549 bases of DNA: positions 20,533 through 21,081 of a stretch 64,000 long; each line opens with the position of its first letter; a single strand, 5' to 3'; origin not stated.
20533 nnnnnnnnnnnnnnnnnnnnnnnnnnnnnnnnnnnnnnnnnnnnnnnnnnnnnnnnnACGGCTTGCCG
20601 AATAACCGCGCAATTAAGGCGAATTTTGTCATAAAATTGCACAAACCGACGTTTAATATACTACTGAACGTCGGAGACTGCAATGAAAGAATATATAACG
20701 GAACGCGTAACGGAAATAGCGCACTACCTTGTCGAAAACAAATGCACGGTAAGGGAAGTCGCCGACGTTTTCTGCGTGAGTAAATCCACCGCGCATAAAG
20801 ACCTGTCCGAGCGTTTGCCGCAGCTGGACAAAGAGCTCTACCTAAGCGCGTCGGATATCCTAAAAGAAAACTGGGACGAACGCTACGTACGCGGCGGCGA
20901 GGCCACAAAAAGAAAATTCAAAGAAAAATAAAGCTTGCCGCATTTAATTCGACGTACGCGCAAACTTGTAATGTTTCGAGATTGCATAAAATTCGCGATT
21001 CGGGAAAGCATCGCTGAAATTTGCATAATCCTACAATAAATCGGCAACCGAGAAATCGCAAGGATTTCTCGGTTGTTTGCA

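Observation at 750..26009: Five G:C homopolymers of 8-11 nt, all attached to envelope-protein genes: a candidate contingency-locus set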

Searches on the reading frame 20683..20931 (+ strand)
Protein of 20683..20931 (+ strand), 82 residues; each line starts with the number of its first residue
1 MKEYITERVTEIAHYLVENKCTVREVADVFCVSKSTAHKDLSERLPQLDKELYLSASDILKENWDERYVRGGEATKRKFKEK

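Call 69: search_protein_families(library=pfam, proteins=[window:20683-20931:+], max_evalue=0.001)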
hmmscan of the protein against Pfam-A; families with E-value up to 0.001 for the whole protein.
window:20683-20931:+ (82 aa): 1 family
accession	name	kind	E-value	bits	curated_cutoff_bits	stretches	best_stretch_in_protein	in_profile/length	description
PF12116.14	SpoIIID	-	8.4e-31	106.4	27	1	2-81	1-80/82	Stage III sporulation protein D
